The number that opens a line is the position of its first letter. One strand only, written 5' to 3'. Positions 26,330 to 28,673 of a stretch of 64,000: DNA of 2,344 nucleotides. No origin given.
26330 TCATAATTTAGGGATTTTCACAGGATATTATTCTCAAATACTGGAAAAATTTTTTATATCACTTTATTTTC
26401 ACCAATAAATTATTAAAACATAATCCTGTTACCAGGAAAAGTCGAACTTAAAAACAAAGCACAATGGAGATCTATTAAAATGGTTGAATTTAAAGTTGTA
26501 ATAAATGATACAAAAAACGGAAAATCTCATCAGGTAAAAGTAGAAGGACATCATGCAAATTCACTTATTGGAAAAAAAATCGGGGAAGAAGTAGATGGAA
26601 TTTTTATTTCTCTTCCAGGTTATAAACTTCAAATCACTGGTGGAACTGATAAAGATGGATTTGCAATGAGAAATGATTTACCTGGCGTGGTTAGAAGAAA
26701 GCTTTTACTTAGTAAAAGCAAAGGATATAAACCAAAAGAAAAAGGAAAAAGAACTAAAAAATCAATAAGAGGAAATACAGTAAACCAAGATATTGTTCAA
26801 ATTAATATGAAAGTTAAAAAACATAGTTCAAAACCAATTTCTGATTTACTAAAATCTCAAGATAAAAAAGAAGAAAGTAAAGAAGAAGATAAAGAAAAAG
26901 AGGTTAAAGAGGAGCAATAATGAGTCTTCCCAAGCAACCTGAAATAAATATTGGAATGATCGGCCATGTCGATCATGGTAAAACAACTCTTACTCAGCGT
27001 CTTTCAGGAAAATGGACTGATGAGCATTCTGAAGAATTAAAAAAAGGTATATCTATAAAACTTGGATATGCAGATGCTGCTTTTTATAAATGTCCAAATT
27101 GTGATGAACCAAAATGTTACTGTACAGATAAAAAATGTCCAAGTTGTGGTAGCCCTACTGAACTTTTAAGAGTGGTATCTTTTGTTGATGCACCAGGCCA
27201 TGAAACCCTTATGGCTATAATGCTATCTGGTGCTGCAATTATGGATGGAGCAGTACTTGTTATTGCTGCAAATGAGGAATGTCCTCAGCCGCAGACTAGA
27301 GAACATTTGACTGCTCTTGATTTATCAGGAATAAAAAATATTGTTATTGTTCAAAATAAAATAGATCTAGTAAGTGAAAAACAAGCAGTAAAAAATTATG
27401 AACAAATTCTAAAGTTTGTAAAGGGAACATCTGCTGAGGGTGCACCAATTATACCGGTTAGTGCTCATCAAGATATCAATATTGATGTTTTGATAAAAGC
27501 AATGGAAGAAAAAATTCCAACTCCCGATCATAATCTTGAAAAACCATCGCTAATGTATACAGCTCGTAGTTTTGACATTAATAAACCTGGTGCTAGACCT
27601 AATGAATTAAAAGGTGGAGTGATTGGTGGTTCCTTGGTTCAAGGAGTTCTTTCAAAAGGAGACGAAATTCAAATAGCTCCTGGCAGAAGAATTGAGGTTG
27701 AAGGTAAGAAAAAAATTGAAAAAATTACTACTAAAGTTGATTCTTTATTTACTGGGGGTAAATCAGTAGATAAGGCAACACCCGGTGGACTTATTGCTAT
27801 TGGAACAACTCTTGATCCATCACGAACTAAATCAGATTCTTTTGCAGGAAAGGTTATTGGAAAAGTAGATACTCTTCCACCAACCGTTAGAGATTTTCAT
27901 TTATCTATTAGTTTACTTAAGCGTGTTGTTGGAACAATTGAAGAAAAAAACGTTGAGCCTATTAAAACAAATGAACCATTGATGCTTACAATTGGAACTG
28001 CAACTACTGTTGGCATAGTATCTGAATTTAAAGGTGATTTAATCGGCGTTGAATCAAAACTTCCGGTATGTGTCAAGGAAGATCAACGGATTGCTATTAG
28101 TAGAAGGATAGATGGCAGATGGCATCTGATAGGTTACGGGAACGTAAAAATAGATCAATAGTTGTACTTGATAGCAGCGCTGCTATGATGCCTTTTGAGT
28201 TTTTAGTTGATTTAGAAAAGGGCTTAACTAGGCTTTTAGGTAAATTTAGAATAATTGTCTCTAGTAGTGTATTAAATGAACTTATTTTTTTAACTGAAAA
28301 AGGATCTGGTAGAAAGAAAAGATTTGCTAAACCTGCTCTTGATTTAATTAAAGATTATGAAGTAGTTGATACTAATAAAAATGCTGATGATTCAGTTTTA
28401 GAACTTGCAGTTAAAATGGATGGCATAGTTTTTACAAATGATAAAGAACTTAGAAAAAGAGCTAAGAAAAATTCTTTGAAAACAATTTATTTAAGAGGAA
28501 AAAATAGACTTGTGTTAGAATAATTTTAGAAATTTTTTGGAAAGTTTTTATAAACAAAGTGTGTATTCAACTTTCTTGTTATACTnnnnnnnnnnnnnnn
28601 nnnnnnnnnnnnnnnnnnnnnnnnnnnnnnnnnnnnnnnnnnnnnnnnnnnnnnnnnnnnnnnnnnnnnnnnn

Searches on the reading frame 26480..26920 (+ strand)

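Call 65: search_protein_families(library=pfam, max_evalue=0.00001, proteins=[window:26480-26920:+])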
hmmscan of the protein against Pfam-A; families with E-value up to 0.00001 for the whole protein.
window:26480-26920:+ (146 aa): 1 family
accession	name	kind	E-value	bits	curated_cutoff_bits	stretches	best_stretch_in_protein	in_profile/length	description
PF01092.24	Ribosomal_S6e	-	8.3e-42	142.4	26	1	4-124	1-124/125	Ribosomal protein S6e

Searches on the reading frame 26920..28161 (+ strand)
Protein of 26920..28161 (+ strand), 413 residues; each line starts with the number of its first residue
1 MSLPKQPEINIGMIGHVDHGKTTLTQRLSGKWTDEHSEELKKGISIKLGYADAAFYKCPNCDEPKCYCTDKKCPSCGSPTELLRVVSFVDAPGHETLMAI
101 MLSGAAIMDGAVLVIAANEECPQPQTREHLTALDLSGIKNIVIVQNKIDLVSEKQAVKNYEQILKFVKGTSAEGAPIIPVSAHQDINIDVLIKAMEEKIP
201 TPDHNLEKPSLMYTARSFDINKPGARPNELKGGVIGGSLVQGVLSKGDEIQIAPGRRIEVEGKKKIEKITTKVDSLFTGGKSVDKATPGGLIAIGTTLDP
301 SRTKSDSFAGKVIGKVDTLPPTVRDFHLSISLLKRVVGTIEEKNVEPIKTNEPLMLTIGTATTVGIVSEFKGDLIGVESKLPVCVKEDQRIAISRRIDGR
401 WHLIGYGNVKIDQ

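Call 65: search_protein_families(library=pfam, max_evalue=0.00001, proteins=[window:26920-28161:+])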
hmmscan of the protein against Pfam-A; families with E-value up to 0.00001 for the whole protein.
window:26920-28161:+ (413 aa): 4 families
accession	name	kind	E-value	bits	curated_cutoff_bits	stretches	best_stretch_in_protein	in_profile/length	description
PF00009.33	GTP_EFTU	-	4.8e-32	111.5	26.5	1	9-200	4-187/188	Elongation factor Tu GTP binding domain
PF09173.17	eIF2_C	-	6.9e-31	106.7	22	1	326-409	3-86/86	Initiation factor eIF2 gamma, C terminal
PF03144.31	GTP_EFTU_D2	-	1.3e-06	29.1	30.3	1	232-300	1-62/73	Elongation factor Tu domain 2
PF03193.22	RsgA_GTPase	-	2.3e-06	28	30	0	105-199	20-108/174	RsgA GTPase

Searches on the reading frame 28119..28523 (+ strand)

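Call 65: search_protein_families(library=pfam, max_evalue=0.00001, proteins=[window:28119-28523:+])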
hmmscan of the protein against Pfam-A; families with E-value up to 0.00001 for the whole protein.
window:28119-28523:+ (134 aa): 1 family
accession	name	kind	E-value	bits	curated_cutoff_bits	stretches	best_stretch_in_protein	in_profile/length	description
PF18477.7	PIN_9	-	5.5e-26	91.5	26.3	1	15-128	1-116/116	PIN like domain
